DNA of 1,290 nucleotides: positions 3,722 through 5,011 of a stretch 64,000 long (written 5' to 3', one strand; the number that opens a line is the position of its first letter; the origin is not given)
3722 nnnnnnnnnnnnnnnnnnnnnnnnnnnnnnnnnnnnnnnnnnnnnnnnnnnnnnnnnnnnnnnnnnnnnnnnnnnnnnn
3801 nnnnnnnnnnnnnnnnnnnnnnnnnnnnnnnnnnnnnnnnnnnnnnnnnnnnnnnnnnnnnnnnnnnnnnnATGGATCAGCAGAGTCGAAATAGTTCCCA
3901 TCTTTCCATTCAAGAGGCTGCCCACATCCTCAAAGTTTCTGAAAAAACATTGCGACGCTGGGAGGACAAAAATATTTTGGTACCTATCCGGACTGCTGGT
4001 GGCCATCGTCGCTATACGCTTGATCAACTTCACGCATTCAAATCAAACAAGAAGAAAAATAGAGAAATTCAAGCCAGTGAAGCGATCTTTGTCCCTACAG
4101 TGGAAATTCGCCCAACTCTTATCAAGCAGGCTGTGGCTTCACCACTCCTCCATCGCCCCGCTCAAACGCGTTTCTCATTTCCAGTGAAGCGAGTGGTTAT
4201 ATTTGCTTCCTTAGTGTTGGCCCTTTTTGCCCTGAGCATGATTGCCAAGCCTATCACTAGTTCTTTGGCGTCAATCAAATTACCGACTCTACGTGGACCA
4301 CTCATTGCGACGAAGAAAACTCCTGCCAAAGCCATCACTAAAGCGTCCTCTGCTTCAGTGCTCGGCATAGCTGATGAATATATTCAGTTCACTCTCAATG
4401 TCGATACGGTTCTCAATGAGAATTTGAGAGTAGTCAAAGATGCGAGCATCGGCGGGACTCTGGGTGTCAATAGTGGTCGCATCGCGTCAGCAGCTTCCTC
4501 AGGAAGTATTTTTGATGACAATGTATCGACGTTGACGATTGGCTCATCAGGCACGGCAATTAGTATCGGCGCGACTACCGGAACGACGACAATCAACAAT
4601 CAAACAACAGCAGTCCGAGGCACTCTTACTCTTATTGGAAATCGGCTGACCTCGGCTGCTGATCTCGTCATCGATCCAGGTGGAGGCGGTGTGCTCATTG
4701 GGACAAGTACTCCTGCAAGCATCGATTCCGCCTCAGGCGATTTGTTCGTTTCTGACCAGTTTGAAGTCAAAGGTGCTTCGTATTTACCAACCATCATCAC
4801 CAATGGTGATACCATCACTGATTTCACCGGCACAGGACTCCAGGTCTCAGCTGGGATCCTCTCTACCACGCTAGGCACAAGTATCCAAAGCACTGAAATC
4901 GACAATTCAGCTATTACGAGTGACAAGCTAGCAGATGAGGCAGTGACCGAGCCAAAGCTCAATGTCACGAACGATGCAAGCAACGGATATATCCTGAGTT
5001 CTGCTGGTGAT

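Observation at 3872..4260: Excisionase/MerR-type HTH fused in-frame, via one TM helix, to the giant extracellular protein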

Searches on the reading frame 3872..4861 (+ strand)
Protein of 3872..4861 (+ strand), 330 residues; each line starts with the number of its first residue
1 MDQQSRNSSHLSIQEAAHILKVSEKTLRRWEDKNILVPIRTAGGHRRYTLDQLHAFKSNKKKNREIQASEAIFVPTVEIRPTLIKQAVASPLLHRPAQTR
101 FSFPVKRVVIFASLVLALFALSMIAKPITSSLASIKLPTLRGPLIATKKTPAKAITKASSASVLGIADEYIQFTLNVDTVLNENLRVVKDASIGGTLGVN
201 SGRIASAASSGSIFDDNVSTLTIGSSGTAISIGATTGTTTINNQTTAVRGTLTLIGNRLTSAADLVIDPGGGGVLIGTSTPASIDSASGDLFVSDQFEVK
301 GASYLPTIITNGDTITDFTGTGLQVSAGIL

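Call 11: find_homologous_proteins(query=window:3872-4861:+, max_evalue=0.001)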
Query window:3872-4861:+ (330 aa): 21 proteins with E <= 0.001 among 7747 candidates.
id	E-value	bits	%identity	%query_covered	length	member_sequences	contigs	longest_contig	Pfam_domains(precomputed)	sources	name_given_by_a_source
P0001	3.8e-30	123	32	99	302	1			PF00376.30,PF13411.13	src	-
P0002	3.5e-29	120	32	92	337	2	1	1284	PF12728.14,PF00376.30,PF13411.13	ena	-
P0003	1.1e-22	99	27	99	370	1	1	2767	PF12728.14,PF00376.30,PF13411.13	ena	-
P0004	5.4e-20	90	31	97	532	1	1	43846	PF12728.14,PF00376.30,PF13411.13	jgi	jgi:excisionase family DNA binding protein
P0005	9.6e-18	83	29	68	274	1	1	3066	PF12728.14,PF00376.30,PF13411.13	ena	-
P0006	3.8e-14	71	74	14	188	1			PF12728.14,PF00376.30,PF13411.13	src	-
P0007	1.8e-12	65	71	16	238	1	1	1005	PF12728.14,PF00376.30,PF13411.13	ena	-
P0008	8.4e-12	63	70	16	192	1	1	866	PF12728.14,PF00376.30,PF13411.13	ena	-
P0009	2.3e-9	55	46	25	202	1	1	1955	PF12728.14,PF00376.30,PF13411.13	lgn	-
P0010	2.5e-9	55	48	15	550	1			PF12728.14,PF00376.30,PF13411.13,PF07825.18,PF13384.13,PF02954.26,PF01527.27,PF13542.13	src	-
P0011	3.4e-8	51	56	18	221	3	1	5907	PF12728.14,PF00376.30,PF13411.13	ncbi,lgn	-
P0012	5.6e-8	51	45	25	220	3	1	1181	PF12728.14,PF00376.30,PF13411.13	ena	-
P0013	2.2e-7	49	51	20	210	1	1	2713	PF12728.14,PF00376.30,PF13411.13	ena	-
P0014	2.9e-7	48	44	24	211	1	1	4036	PF00376.30,PF13411.13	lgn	-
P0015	5.8e-7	47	54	17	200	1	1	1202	PF12728.14,PF00376.30,PF13411.13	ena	-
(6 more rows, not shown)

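Call 13: find_encoding_contigs(protein=P0004, flank=10000, max_places=3)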
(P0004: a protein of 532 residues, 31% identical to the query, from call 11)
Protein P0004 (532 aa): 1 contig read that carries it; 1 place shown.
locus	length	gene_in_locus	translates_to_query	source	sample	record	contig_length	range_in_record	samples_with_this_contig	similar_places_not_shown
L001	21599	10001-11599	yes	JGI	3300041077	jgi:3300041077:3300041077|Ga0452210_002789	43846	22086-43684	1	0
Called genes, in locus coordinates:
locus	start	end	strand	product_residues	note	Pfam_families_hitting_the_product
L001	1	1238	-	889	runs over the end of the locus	PF00133:tRNA-synt_1, PF09334:tRNA-synt_1g, PF13603:tRNA-synt_1_2, PF00133:tRNA-synt_1, PF09334:tRNA-synt_1g (weak), PF08264:Anticodon_1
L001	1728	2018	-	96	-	PF02823:ATP-synt_DE_N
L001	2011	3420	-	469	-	PF00006:ATP-synt_ab, PF22919:ATP-synt_VA_C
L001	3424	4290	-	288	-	PF00231:ATP-synt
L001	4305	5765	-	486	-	PF00006:ATP-synt_ab, PF00306:ATP-synt_ab_C (weak)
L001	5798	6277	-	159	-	-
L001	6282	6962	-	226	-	-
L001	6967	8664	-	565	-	PF01676:Metalloenzyme, PF06415:iPGM_N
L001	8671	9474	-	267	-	-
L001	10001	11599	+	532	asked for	PF00376:MerR, PF12728:HTH_17, PF13411:MerR_1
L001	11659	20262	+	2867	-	-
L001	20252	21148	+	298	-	PF10102:DUF2341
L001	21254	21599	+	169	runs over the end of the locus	?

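Call 20: find_related_loci(query=A1, collection=genome_contigs, flank=10000)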
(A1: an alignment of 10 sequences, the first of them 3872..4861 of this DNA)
Query A1 (330 aa) in genome_contigs; peptide patterns used: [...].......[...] (x = any residue, [..] = any of these).
104 stretches matched a pattern; 92 encode a relative of the query (tblastn E <= 1e-3); the best 80 are kept; 79 distinct loci.
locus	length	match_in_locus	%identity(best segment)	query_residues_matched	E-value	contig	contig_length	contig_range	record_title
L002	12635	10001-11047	64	1-330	2e-128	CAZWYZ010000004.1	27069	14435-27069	MAG TPA_asm: uncultured Pseudomonadales bacterium isolate SRP286056_co1_495 genome assembly, contig: NODE_2020_length_27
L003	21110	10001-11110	46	8-330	7e-80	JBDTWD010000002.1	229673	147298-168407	MAG: Candidatus Woesebacteria bacterium isolate cluster3_bin.83 NODE_38_length_229673_cov_12.935367, whole genome shotgu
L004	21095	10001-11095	41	1-330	3e-67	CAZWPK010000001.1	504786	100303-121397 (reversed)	MAG TPA_asm: uncultured Pseudomonadales bacterium isolate binchicken_co347_42 genome assembly, contig: NODE_5_length_504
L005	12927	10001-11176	34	3-330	2e-57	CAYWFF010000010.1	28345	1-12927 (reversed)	MAG TPA_asm: uncultured Gammaproteobacteria bacterium isolate SRP193661_co1_213 genome assembly, contig: NODE_1720_lengt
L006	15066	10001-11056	38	11-330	1e-54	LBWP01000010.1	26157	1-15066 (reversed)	MAG: Candidatus Woesebacteria bacterium GW2011_GWA1_39_21 UT39_C0010, whole genome shotgun sequence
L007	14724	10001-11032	37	7-330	1e-53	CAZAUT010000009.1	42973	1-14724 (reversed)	MAG TPA_asm: uncultured Gammaproteobacteria bacterium isolate SRP319275_co4_74 genome assembly, contig: NODE_489_length_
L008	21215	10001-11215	33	11-330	6e-50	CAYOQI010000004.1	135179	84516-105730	MAG TPA_asm: uncultured Pseudomonadales bacterium isolate SRP286056_co1_770 genome assembly, contig: NODE_89_length_1351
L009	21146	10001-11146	34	8-330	3e-49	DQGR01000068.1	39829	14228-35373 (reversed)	MAG TPA_asm: Patescibacteria group bacterium isolate UBA10118 contig_2092, whole genome shotgun sequence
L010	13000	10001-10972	36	6-330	8e-47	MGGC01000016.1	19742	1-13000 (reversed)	MAG: Candidatus Woesebacteria bacterium RIFCSPHIGHO2_01_FULL_38_10 rifcsphigho2_01_scaffold_25937, whole genome shotgun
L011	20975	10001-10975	36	1-330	1e-41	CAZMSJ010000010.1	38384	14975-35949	MAG TPA_asm: uncultured Gammaproteobacteria bacterium isolate SRP298887_co1_344 genome assembly, contig: NODE_788_length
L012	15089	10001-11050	30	5-330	4e-41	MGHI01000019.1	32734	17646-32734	MAG: Candidatus Woesebacteria bacterium RIFCSPLOWO2_01_FULL_39_61 rifcsplowo2_01_scaffold_2044, whole genome shotgun seq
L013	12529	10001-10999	35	7-330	5e-39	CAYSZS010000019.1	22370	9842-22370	MAG TPA_asm: uncultured Gammaproteobacteria bacterium isolate SRP050083_co1_18 genome assembly, contig: NODE_890_length_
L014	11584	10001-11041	30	11-330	3e-37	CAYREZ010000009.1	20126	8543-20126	MAG TPA_asm: uncultured Gammaproteobacteria bacterium isolate SRP050083_co1_461 genome assembly, contig: NODE_1047_lengt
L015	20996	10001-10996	34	11-330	8e-36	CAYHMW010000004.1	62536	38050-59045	MAG TPA_asm: uncultured Gammaproteobacteria bacterium isolate ERP119705_co13_486 genome assembly, contig: NODE_552_lengt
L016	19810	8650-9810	38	3-330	8e-35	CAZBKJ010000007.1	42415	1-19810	MAG TPA_asm: uncultured Pseudomonadales bacterium isolate SRP286056_co1_272 genome assembly, contig: NODE_902_length_424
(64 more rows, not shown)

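Call 36: search_protein_representatives(alignment_id=A1)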
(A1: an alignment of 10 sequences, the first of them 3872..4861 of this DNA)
Query: 10 sequences, 358 profile positions. Proteins with E-value up to 0.001 (for the whole library): 14001; up to 1e-10: 1921; up to 1e-30: 101. The best 150 are listed.
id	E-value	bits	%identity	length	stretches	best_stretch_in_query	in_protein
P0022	1.6e-125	435.8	-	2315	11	237-351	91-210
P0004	1.8e-119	415.8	-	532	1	10-355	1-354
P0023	3.0e-106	372.3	-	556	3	10-293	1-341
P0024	1.7e-104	366.6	-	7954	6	10-355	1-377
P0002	2.8e-101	356.0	-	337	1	1-348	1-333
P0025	1.3e-97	343.9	-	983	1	10-355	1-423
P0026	5.5e-97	341.9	-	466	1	10-353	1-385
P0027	1.3e-91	324.2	-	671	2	14-353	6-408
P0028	1.7e-91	323.8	-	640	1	7-353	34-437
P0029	3.3e-91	322.9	-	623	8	14-65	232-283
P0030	1.1e-90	321.2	-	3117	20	239-352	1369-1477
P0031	4.6e-90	319.1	-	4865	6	10-355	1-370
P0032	1.2e-88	314.4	-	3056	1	9-354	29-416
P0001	1.2e-88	314.4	-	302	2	10-143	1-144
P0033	4.5e-85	302.7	-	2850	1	10-353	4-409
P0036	1.3e-80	288.1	-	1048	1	15-355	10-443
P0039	1.7e-77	277.8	-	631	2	11-355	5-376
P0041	3.1e-76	273.6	-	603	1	14-355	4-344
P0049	2.1e-68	247.9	-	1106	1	12-354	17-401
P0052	1.3e-66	242.0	-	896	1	17-355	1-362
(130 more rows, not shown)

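Call 37: predict_structure(alignment_id=A1)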
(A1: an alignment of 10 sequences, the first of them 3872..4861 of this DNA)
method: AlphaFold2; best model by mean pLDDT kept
length: 330 residues; sequences in the alignment: 10
mean_pLDDT: 51.5   pTM: 0.26
mean pLDDT of the five models: 51.5, 51.5, 51.2, 51.1, 50.3
residues with pLDDT >= 90: 30; 70-90: 36; 50-70: 49; < 50: 215
segments of 3 or more residues with pLDDT < 50: 1-6, 65-102, 127-184, 188-191, 224-231, 233-240, 242-258, 260-264, 268-330
pLDDT, mean of each block of 10 residues (from residue 1): 53 92 93 90 88 84 46 37 40 40 57 81 59 39 37 37 35 39 47 54 55 55 48 41 39 45 47 42 40 38 32 37 37
secondary structure, 60 per line:
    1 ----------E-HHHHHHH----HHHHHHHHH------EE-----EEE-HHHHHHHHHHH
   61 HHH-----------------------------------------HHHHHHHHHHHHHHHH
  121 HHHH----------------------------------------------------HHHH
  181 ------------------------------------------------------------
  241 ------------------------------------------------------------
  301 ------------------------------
elements in order: H13-19 H24-32 E46-48 H50-63 H105-124 H177-180

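Call 47: search_protein_families(library=pfam, proteins=[P0023, P0025, P0026, P0027, P0028, P0036, P0039, P0041, P0049, P0052], max_evalue=0.0001)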
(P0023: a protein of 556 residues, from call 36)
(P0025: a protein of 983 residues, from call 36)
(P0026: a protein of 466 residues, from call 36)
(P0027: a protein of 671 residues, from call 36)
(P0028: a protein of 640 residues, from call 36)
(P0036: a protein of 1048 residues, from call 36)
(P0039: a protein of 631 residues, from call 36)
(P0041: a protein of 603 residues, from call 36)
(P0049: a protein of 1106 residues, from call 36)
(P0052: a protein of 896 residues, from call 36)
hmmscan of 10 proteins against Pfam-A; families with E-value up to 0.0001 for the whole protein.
P0023 (556 aa): 3 families
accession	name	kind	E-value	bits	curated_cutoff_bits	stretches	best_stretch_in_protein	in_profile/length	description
PF00376.29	MerR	-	6.2e-10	39.2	28.2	1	10-46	1-38/38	MerR family regulatory protein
PF13411.12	MerR_1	-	3e-09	37.3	21.6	1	10-56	2-48/69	MerR HTH family regulatory protein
PF12728.13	HTH_17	-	6.8e-05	23.5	27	0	8-55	1-47/51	Helix-turn-helix domain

P0025 (983 aa): 3 families
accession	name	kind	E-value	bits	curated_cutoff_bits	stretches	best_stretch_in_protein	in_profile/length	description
PF00376.29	MerR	-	1.2e-13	51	28.2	1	10-46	1-38/38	MerR family regulatory protein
PF13411.12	MerR_1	-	8.6e-11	42.2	21.6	1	10-70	2-61/69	MerR HTH family regulatory protein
PF12728.13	HTH_17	-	1.8e-07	31.7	27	1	9-46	2-38/51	Helix-turn-helix domain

P0026 (466 aa): 3 families
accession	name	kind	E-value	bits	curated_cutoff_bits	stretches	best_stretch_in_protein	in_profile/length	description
PF00376.29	MerR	-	3.5e-12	46.4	28.2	1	9-45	1-38/38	MerR family regulatory protein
PF13411.12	MerR_1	-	3.5e-09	37.1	21.6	1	9-45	2-38/69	MerR HTH family regulatory protein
PF12728.13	HTH_17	-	9.7e-08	32.6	27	1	7-47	1-40/51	Helix-turn-helix domain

P0027 (671 aa): 4 families
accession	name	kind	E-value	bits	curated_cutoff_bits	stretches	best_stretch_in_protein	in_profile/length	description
PF00376.29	MerR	-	4.2e-14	52.5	28.2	1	11-47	1-38/38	MerR family regulatory protein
PF13411.12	MerR_1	-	4e-13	49.7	21.6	1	11-74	2-65/69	MerR HTH family regulatory protein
PF12728.13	HTH_17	-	2.2e-06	28.2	27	1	11-55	3-46/51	Helix-turn-helix domain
PF09343.15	DUF2460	-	2.6e-05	24.2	30.4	0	588-644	116-171/205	Conserved hypothetical protein 2217 (DUF2460)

P0028 (640 aa): 3 families
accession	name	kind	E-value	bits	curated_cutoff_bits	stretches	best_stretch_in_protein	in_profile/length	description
PF00376.29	MerR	-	6.1e-11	42.4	28.2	1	46-82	1-38/38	MerR family regulatory protein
PF12728.13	HTH_17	-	6.7e-09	36.3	27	1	44-93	1-49/51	Helix-turn-helix domain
PF13411.12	MerR_1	-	4.5e-08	33.5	21.6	1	46-92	2-48/69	MerR HTH family regulatory protein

P0036 (1048 aa): 3 families
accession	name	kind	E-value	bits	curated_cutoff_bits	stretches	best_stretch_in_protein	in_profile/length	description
PF00376.29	MerR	-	6.4e-14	51.9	28.2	1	14-50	1-38/38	MerR family regulatory protein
PF12728.13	HTH_17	-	1.3e-09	38.6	27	1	14-58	3-46/51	Helix-turn-helix domain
PF13411.12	MerR_1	-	2.1e-09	37.8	21.6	1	14-59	2-47/69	MerR HTH family regulatory protein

P0039 (631 aa): 3 families
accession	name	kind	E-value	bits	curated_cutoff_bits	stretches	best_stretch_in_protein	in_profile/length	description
PF00376.29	MerR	-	2.4e-11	43.7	28.2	1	12-48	1-38/38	MerR family regulatory protein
PF13411.12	MerR_1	-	2.2e-09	37.7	21.6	1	12-54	2-44/69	MerR HTH family regulatory protein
PF12728.13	HTH_17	-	2.4e-08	34.5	27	1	10-59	1-49/51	Helix-turn-helix domain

P0041 (603 aa): 3 families
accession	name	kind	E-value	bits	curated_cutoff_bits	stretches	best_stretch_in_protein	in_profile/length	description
PF00376.29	MerR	-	2.1e-12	47.1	28.2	1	9-45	1-38/38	MerR family regulatory protein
PF13411.12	MerR_1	-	3.2e-10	40.4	21.6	1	8-55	1-48/69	MerR HTH family regulatory protein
PF12728.13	HTH_17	-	4.4e-08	33.7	27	1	7-51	1-44/51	Helix-turn-helix domain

P0049 (1106 aa): 3 families
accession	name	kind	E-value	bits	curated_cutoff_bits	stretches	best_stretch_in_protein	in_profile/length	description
PF00376.29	MerR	-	5.4e-11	42.6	28.2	1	24-60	1-38/38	MerR family regulatory protein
PF13411.12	MerR_1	-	9e-10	39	21.6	1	24-75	2-53/69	MerR HTH family regulatory protein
PF12728.13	HTH_17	-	1.6e-08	35.1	27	1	22-67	1-45/51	Helix-turn-helix domain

P0052 (896 aa): 3 families
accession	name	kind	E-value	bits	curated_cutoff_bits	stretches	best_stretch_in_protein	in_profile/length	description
PF00376.29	MerR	-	5.6e-12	45.7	28.2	1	3-39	1-38/38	MerR family regulatory protein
PF13411.12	MerR_1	-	8.4e-11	42.3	21.6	1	3-48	2-47/69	MerR HTH family regulatory protein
PF12728.13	HTH_17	-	9.7e-11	42.2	27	1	1-50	1-49/51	Helix-turn-helix domain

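Call 64: fold_search(model_id=the predicted structure, library=pdb)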
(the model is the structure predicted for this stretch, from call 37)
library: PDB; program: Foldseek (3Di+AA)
matches with E <= 10: 345; with E <= 0.001: 0
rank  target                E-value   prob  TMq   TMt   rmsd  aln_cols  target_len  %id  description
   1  5c8e_G                2.1e-03  1.00  0.17  0.19   7.9        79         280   30  Crystal structure of Thermus thermophilus CarH bound to adenosylcobalamin and a 26-bp DNA segment (released 2015-09-30)
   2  5i44_A                2.9e-03  1.00  0.16  0.64   2.6        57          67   35  Structure of RacA-DNA complex; P21 form (released 2016-05-04)
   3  5i44_B                2.9e-03  1.00  0.16  0.63   2.6        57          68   35  Structure of RacA-DNA complex; P21 form (released 2016-05-04)
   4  6ama_P                3.2e-03  1.00  0.15  0.71   1.9        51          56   37  Structure of S. coelicolor/S. venezuelae BldC-smeA-ssfA complex to 3.09 Angstrom (released 2018-03-28)
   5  6ama_Y                3.9e-03  1.00  0.14  0.70   2.0        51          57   37  Structure of S. coelicolor/S. venezuelae BldC-smeA-ssfA complex to 3.09 Angstrom (released 2018-03-28)
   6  5i41                  3.9e-03  1.00  0.15  0.63   2.9        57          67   35  Structure of the apo RacA DNA binding domain (released 2016-05-04)
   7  3hh0_B                4.1e-03  1.00  0.16  0.39  12.9       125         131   23  Crystal structure of a transcriptional regulator, MerR family from Bacillus cereus (released 2009-05-26)
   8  6ama_B                4.4e-03  1.00  0.15  0.72   1.9        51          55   37  Structure of S. coelicolor/S. venezuelae BldC-smeA-ssfA complex to 3.09 Angstrom (released 2018-03-28)
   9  5c8e_C                4.7e-03  1.00  0.16  0.19   2.9        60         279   33  Crystal structure of Thermus thermophilus CarH bound to adenosylcobalamin and a 26-bp DNA segment (released 2015-09-30)
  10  5i44_K                5.0e-03  1.00  0.16  0.65   2.6        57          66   35  Structure of RacA-DNA complex; P21 form (released 2016-05-04)
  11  3hh0_A                5.6e-03  1.00  0.16  0.37  13.0       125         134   23  Crystal structure of a transcriptional regulator, MerR family from Bacillus cereus (released 2009-05-26)
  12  5c8d_E                8.2e-03  1.00  0.15  0.17   2.9        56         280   34  Crystal structure of full-length Thermus thermophilus CarH bound to adenosylcobalamin (dark state) (released 2015-09-30)
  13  6amk_A                8.7e-03  1.00  0.14  0.75   1.7        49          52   39  Structure of Streptomyces venezuelae BldC-whiI opt complex (released 2018-03-28)
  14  6amk_B                8.7e-03  1.00  0.14  0.75   1.8        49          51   39  Structure of Streptomyces venezuelae BldC-whiI opt complex (released 2018-03-28)
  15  5c8d_D                9.8e-03  1.00  0.15  0.18   2.6        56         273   34  Crystal structure of full-length Thermus thermophilus CarH bound to adenosylcobalamin (dark state) (released 2015-09-30)
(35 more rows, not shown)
